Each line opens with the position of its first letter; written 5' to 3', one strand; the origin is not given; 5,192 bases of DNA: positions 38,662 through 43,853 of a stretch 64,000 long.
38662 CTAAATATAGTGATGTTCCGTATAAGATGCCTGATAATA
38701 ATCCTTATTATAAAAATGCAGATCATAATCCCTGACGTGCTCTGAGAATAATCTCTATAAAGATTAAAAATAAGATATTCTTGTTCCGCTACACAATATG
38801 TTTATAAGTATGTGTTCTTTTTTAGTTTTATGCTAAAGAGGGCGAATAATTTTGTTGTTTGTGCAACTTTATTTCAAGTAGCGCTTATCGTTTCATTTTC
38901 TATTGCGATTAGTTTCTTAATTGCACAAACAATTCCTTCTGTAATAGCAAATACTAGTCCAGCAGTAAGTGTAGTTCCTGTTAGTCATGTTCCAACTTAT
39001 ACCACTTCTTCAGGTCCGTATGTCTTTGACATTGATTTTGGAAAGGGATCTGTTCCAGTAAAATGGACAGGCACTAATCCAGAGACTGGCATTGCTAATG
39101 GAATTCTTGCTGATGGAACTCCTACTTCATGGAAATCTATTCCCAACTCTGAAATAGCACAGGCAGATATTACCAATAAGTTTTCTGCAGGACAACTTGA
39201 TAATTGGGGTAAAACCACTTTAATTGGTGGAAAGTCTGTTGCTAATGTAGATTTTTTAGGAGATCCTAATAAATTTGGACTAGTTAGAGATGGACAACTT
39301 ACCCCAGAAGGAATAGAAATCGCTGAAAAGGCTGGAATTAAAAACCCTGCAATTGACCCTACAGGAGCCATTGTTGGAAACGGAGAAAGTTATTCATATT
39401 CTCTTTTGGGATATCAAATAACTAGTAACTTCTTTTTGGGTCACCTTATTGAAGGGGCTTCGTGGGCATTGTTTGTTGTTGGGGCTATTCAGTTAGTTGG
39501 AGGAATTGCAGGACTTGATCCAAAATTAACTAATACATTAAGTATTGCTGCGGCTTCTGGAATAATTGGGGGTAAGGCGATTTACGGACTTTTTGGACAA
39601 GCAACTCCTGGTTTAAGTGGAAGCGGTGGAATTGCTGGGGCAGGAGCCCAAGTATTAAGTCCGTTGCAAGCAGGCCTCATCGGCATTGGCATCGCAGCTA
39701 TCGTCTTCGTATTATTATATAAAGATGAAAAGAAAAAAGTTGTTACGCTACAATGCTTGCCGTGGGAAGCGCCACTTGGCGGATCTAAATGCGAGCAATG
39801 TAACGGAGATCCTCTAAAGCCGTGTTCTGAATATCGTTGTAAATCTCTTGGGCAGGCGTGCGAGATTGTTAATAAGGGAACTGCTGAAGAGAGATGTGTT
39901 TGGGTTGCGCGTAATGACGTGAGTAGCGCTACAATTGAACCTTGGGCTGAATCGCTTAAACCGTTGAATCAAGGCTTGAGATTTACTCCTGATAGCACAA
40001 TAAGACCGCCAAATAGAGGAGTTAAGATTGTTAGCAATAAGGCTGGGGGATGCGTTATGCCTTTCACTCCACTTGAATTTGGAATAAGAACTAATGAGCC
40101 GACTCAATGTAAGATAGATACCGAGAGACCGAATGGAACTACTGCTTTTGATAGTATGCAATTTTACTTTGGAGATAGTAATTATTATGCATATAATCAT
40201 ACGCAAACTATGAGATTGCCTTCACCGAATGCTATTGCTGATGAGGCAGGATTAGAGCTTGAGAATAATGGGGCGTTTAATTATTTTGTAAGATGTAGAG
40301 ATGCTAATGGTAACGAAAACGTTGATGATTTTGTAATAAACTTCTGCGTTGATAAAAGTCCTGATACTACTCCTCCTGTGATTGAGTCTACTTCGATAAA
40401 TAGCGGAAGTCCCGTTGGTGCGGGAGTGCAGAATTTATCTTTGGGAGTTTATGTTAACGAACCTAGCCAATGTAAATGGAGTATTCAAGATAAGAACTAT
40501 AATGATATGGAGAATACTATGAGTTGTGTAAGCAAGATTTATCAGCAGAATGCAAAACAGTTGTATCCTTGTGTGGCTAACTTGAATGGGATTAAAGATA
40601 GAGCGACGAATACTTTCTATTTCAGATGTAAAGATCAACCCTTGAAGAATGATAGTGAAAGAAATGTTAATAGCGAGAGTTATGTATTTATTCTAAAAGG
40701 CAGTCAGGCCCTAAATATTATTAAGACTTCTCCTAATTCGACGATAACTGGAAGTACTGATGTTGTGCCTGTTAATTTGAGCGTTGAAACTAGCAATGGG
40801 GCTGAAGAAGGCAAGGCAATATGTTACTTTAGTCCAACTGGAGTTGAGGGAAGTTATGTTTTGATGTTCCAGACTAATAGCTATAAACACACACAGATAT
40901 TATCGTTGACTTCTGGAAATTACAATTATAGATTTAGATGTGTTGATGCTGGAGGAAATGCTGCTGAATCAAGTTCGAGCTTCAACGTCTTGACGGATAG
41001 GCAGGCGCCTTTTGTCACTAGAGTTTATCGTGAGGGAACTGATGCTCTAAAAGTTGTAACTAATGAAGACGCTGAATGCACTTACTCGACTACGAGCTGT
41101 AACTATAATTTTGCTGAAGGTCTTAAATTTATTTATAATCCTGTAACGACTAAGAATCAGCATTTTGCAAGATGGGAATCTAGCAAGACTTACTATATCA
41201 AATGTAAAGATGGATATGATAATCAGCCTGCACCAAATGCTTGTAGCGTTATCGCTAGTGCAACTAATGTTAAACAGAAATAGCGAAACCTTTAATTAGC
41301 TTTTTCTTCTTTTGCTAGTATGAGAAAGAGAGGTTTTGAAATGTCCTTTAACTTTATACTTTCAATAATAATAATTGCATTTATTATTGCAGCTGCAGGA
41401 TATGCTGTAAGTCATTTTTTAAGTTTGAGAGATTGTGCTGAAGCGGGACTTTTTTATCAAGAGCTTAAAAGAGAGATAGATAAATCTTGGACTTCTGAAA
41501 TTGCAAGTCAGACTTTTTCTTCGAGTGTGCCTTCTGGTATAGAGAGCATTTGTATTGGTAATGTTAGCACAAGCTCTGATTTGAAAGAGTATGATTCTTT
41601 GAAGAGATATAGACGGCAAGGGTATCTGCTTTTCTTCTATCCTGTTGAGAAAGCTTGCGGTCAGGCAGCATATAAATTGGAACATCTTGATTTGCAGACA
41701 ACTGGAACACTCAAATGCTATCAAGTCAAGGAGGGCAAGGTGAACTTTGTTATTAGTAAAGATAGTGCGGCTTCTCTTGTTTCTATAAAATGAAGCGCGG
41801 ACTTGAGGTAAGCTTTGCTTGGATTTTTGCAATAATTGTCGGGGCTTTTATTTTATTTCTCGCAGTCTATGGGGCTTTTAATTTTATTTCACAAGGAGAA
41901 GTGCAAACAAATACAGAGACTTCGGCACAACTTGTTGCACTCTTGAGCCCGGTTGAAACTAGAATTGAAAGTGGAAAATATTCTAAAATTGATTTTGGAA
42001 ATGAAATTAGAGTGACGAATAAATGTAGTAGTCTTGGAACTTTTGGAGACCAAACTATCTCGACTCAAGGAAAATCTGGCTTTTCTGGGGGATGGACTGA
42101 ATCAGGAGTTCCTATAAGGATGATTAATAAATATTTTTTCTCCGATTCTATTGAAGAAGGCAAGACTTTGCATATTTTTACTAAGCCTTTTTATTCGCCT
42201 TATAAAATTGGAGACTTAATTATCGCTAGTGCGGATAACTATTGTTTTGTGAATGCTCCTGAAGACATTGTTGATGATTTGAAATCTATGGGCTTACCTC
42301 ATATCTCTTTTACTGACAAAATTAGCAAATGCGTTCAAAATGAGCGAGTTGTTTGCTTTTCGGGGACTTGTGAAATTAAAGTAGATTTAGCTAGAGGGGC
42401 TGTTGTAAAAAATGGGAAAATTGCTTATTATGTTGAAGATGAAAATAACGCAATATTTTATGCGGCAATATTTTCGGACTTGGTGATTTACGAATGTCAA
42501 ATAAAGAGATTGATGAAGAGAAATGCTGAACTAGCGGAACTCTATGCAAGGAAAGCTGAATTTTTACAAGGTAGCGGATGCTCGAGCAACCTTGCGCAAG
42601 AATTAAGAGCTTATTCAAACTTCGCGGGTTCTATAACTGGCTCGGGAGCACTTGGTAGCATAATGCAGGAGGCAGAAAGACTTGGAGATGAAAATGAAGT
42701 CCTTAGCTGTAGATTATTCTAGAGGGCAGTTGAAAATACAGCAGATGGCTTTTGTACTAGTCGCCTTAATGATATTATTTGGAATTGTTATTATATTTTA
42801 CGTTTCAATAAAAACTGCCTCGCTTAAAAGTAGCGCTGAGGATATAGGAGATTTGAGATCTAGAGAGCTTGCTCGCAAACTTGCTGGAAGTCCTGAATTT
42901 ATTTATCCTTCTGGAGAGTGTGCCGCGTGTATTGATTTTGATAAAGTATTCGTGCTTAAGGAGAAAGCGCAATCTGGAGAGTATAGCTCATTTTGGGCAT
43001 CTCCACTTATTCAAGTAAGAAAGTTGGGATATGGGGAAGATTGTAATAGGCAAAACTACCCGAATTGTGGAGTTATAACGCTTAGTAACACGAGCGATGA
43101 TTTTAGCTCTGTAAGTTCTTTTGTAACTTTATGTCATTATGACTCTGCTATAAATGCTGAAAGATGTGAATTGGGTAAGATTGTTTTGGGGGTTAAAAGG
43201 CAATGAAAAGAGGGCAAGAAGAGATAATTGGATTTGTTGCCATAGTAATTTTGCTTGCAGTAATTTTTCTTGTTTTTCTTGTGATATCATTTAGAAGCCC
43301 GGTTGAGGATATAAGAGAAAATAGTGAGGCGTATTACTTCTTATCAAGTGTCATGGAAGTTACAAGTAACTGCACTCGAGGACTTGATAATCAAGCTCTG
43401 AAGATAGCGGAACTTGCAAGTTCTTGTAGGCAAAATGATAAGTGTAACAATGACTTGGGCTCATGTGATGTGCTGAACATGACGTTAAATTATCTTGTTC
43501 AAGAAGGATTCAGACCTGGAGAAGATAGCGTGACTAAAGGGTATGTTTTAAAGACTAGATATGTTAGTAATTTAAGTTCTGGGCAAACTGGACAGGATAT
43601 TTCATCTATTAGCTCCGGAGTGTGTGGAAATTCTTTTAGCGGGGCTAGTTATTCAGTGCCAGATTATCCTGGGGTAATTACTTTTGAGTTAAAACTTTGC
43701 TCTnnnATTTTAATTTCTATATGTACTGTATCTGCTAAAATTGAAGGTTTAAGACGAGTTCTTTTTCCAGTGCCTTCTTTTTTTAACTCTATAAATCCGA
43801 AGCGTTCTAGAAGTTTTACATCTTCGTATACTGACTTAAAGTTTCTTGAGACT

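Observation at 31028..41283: Fused versus split copies of the giant protein (B1 = B2N + B2C): a natural Rosetta-stone pair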

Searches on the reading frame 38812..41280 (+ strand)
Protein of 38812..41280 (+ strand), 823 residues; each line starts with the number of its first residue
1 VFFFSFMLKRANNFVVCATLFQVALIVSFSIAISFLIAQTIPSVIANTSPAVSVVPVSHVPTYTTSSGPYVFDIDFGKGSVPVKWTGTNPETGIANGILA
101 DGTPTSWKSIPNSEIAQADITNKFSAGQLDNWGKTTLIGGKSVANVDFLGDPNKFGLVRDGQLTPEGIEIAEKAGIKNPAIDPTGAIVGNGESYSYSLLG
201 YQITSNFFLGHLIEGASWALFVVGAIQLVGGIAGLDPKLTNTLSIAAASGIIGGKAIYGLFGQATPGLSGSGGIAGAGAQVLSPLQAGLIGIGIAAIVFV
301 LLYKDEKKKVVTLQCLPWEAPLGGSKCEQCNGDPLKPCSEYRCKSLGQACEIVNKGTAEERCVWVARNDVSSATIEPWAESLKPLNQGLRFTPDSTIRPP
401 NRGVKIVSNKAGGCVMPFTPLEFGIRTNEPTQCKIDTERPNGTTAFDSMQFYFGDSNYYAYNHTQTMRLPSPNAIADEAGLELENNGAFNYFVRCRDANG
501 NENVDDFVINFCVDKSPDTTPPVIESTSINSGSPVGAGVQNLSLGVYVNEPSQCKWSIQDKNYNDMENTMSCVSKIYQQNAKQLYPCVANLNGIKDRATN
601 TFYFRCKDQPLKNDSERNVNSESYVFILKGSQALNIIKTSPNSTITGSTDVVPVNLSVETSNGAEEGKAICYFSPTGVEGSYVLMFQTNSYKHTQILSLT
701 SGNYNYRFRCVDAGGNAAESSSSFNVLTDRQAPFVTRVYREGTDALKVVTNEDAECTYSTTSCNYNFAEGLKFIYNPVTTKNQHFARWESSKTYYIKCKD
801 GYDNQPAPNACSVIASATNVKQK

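Call 7: search_protein_families(library=pfam, proteins=[window:38812-41280:+], max_evalue=0.1)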
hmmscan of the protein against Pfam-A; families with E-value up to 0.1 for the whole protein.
window:38812-41280:+ (823 aa): 2 families
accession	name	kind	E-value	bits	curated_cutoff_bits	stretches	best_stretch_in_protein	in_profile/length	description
PF19077.6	Big_13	-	0.0051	17.7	27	0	690-726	63-100/102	Bacterial Ig-like domain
PF13750.12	Big_3_3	-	0.065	13.3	27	0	697-743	10-55/157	Bacterial Ig-like domain (group 3)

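Call 17: find_homologous_proteins(query=window:38812-41280:+, max_evalue=0.001)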
Query window:38812-41280:+ (823 aa): 322 proteins with E <= 0.001 among 8000 candidates; the best 120 are listed.
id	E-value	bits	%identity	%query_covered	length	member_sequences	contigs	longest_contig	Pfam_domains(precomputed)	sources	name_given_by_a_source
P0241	0.0e+0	1880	100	99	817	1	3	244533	-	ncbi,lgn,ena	ncbi:MAG: hypothetical protein AABW79_04645 [Nanoarchaeota archaeon]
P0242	0.0e+0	1342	72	98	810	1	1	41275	-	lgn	-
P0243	0.0e+0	1046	71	76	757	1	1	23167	-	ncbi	-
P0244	0.0e+0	1016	70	74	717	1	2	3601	-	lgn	-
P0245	1.6e-295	1000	69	74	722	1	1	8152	PF19077.7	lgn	-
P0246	6.4e-292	989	67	76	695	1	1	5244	-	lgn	-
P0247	1.3e-262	892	51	99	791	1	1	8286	PF19077.7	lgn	-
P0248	2.2e-258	878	61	76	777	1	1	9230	-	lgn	-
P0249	4.6e-257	873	50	99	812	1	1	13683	-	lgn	-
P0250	4.5e-256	870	59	81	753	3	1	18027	-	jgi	jgi:hypothetical protein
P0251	2.9e-255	867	57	82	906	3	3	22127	-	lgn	-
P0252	5.1e-255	867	54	97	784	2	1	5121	-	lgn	-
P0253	1.1e-254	865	53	91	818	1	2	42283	-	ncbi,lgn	-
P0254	5.7e-253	860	59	77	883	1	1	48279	-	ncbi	-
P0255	1.3e-252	859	51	97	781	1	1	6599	-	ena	-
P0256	7.9e-252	856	57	80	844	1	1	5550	PF19077.7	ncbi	-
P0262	1.1e-242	826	49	99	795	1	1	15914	PF04151.22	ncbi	-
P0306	9.6e-223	760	54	76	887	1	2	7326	-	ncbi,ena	-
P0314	4.2e-220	751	50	91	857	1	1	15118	-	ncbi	-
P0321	7.1e-219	747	51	76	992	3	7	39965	-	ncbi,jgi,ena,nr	ncbi:hypothetical protein J4408_01765 [Candidatus Pacearchaeota archaeon]|nr:hypothetical protein [C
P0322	8.5e-219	747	48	90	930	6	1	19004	PF19077.7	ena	-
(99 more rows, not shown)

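Call 39: predict_structure(alignment_id=A2)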
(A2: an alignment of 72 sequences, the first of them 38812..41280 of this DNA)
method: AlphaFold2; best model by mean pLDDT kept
length: 823 residues; sequences in the alignment: 72
mean_pLDDT: 81.0   pTM: 0.53
mean pLDDT of the five models: 81.0, 81.0, 77.2, 76.9, 76.8
residues with pLDDT >= 90: 353; 70-90: 287; 50-70: 121; < 50: 62
segments of 3 or more residues with pLDDT < 50: 1-8, 41-71, 108-116, 137-139, 308-313
pLDDT, mean of each block of 10 residues (from residue 1): 40 74 86 74 35 29 36 54 66 68 59 49 58 52 52 71 79 72 66 75 85 90 91 88 92 91 79 73 87 91 62 58 87 83 84 84 82 90 93 80 89 87 92 88 77 86 88 65 70 90 87 84 92 95 94 95 96 74 85 96 93 84 94 97 92 97 94 94 93 97 97 96 95 93 92 95 94 87 93 95 90 87 63
secondary structure, 60 per line:
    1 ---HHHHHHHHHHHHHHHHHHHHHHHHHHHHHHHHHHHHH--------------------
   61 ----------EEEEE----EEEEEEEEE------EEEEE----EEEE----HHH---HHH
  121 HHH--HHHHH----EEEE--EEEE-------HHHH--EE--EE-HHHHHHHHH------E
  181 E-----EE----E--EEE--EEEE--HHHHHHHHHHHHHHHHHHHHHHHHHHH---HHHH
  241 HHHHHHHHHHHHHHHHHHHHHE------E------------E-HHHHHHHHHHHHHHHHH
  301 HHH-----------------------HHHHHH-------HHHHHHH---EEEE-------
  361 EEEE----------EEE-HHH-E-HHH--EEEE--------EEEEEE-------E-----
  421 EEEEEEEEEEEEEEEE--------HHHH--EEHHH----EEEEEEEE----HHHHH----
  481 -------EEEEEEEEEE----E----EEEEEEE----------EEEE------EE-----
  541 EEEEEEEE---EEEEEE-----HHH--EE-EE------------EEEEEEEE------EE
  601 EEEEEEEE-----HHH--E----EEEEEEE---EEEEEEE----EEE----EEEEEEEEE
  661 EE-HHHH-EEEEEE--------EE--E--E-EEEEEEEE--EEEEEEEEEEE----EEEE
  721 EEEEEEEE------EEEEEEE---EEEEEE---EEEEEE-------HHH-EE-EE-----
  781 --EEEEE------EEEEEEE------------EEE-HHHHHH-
elements in order (helices of 4 or more, strands of 3 or more residues): H4-40 E71-75 E80-88 E95-99 E104-107 H118-123 H126-130 E135-138 E141-144 H152-155 H165-173 E196-198 E201-204 H207-233 H237-261 H284-303 H327-332 H340-346 E350-353 E361-364 E375-377 E390-393 E402-407 E421-436 H445-448 E460-467 H472-476 E488-497 E507-513 E524-527 E541-548 E552-557 E585-592 E599-608 E624-630 E634-640 E645-647 E652-662 H664-667 E669-674 E692-699 E702-712 E717-728 E735-741 E745-750 E754-759 E783-787 E794-800 E813-815 H817-822

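Call 41: fold_search(model_id=the predicted structure, library=pdb)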
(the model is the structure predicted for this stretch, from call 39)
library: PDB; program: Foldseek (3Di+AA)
matches with E <= 10: 1730; with E <= 0.001: 487
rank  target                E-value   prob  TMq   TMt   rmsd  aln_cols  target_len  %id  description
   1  4yfd_A                4.1e-13  1.00  0.16  0.23  24.3       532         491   11  Crystal structure PTP delta Ig1-Fn2 in complex with IL-1RAcP (released 2015-05-06)
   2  4y61_A                4.6e-13  1.00  0.14  0.27  21.1       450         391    8  Crystal structure of the complex between Slitrk2 LRR1 and PTP delta Ig1-Fn1 (released 2015-06-03)
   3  9flw_A                1.8e-11  1.00  0.18  0.25  31.7       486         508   10  CryoEM structure of the fragment-6 (3571-4078) in the grappling hook protein A (GhpA) in the bacterium Aureispira sp.  (released 2024-10-16)
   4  4yh7_A                3.6e-11  1.00  0.15  0.19  18.9       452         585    9  Crystal structure of PTPdelta ectodomain in complex with IL1RAPL1 (released 2015-05-06)
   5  2jll                  9.1e-11  1.00  0.15  0.27  16.5       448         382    9  Crystal structure of NCAM2 IgIV-FN3II (released 2009-11-17)
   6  5oj2_A                1.5e-10  1.00  0.14  0.16  17.8       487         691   14  Crystal structure of the chicken MDGA1 ectodomain (released 2017-08-23)
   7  5xwt_A                1.6e-10  1.00  0.14  0.25  20.5       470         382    8  Crystal structure of PTPdelta Ig1-Fn1 in complex with SALM5 LRR-Ig (released 2018-06-06)
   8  5oj6_B                1.6e-10  1.00  0.16  0.18  16.6       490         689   12  Crystal structure of the chicken MDGA1 ectodomain in complex with the human neuroligin 1 (NL1(-A-B)) cholinesterase do (released 2017-08-23)
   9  9flv_A                2.7e-10  1.00  0.17  0.27  31.5       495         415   13  CryoEM structure of the fragment-5 (2393-2807) in the grappling hook protein A (GhpA) in the bacterium Aureispira sp.  (released 2024-10-16)
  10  4liq_E                3.3e-10  1.00  0.18  0.27  17.4       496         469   12  Structure of the extracellular domain of human CSF-1 receptor in complex with the Fab fragment of RG7155 (released 2014-06-18)
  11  5j5j_A                3.3e-10  1.00  0.12  0.16  29.1       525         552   10  Crystal structure of a chimera of human Desmocollin-2 EC1 and human Desmoglein-2 EC2-EC5 (released 2016-06-22)
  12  8dfp_A                4.9e-10  1.00  0.20  0.33  25.1       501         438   10  Ectodomain of full-length KIT(DupA502,Y503)-SCF dimers (released 2023-03-29)
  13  6vg4_A                5.7e-10  1.00  0.14  0.16  36.5       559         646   12  Human protocadherin 10 ectodomain (released 2020-03-11)
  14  4pbx                  6.0e-10  1.00  0.15  0.19  16.0       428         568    9  Crystal structure of the six N-terminal domains of human receptor protein tyrosine phosphatase sigma (released 2014-11-12)
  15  4yfg_A                6.7e-10  1.00  0.16  0.25  14.9       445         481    8  Crystal structure of PTP delta meA3/meB minus variant Ig1-Fn1 (released 2015-05-06)
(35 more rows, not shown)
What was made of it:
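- On Big_13 / bacterial Ig-like repeat adhesins (C-terminal part): Foldseek hits to multi-Ig ectodomains reach E 4e-13 (calls 39, 41).
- These match multi-Ig ectodomains at E 1e-13 (calls 39, 41).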

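Call 49: search_protein_families(library=ncbifam, proteins=[window:38812-41280:+], max_evalue=0.1)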
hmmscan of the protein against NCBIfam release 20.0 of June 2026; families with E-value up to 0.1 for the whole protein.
window:38812-41280:+ (823 aa): 0 families

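Call 53: search_solved_structures(query=A2, max_evalue=1)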
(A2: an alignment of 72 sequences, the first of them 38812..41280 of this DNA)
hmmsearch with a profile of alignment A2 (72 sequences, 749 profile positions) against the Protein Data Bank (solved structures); distinct sequences matched with E-value up to 1: 4.
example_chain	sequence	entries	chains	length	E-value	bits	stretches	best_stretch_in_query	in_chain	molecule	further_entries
3eif_A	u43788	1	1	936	0.79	11.1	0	627-663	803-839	C5a peptidase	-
8bty_A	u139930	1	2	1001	0.85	11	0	627-663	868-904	C5a peptidase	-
7bj3_A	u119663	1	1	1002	0.86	11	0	627-663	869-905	C5a peptidase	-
7yzx_A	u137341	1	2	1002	0.86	11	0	627-663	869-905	C5a peptidase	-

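Call 57: search_protein_families(library=pfam, proteins=[P0321, P0322, P0251, P0254, P0306, P0262, P0314, P0256], max_evalue=0.01)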
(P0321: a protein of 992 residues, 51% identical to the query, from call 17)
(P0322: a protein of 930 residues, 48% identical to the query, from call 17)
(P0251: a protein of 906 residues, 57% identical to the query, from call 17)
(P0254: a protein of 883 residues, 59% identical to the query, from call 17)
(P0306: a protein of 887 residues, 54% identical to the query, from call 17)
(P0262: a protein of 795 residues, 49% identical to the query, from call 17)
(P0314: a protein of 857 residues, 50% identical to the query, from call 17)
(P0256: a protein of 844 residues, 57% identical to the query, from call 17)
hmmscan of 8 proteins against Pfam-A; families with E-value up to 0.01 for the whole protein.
P0321 (992 aa): 1 family
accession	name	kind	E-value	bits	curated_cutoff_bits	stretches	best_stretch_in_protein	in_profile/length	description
PF19077.6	Big_13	-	0.00012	22.9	27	0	849-895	56-101/102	Bacterial Ig-like domain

P0322 (930 aa): 1 family
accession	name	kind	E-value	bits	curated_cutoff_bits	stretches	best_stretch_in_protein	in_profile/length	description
PF19077.6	Big_13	-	2.2e-05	25.3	27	0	792-834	60-101/102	Bacterial Ig-like domain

P0251 (906 aa): 3 families
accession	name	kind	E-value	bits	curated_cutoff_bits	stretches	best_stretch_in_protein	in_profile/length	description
PF19077.6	Big_13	-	3.4e-05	24.7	27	0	763-812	49-100/102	Bacterial Ig-like domain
PF13750.12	Big_3_3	-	0.0018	18.4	27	0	784-826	11-52/157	Bacterial Ig-like domain (group 3)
PF15418.12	DUF4625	-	0.0039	17.9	27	0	567-592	100-125/131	Domain of unknown function (DUF4625)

P0254 (883 aa): 3 families
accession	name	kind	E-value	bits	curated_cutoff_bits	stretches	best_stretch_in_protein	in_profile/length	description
PF19077.6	Big_13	-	3.2e-05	24.8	27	0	740-789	49-100/102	Bacterial Ig-like domain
PF13750.12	Big_3_3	-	0.0017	18.5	27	0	761-803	11-52/157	Bacterial Ig-like domain (group 3)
PF15418.12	DUF4625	-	0.0035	18.1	27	0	544-569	100-125/131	Domain of unknown function (DUF4625)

P0306 (887 aa): 0 families

P0262 (795 aa): 3 families
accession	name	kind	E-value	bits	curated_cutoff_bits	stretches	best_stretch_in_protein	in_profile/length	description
PF04151.21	PPC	-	3e-05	25.3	25.9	1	598-658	5-58/70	Bacterial pre-peptidase C-terminal domain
PF19077.6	Big_13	-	0.0003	21.7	27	1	648-703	48-101/102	Bacterial Ig-like domain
PF15418.12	DUF4625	-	0.0018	19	27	0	673-700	103-130/131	Domain of unknown function (DUF4625)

P0314 (857 aa): 1 family
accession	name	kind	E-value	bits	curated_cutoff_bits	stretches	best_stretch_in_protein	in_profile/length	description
PF19077.6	Big_13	-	0.0006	20.7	27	0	723-761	64-101/102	Bacterial Ig-like domain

P0256 (844 aa): 3 families
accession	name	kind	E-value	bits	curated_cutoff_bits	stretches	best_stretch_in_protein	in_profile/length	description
PF19077.6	Big_13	-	1.7e-05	25.7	27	0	703-751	53-101/102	Bacterial Ig-like domain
PF15418.12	DUF4625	-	0.0012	19.5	27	0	721-747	103-129/131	Domain of unknown function (DUF4625)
PF07495.19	Y_Y_Y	-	0.0064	16.8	26.6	0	508-533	37-62/65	Y_Y_Y domain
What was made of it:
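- Closest known: Multi-Ig surface adhesins and stalks. Same: Foldseek E is down to 4e-13 (call 41), with weak Big_13 hits (calls 7, 57).
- Tried and rejected: None found (call 57).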

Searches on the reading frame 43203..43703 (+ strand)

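Call 49: search_protein_families(library=ncbifam, proteins=[window:43203-43703:+], max_evalue=0.1)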
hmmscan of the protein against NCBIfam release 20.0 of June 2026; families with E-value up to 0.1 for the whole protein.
window:43203-43703:+ (167 aa): 1 family
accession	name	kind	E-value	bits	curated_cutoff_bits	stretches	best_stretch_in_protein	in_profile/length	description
NF037979.1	Na_transp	subfamily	0.00082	18.4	50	1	3-54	131-181/419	sodium-dependent transporter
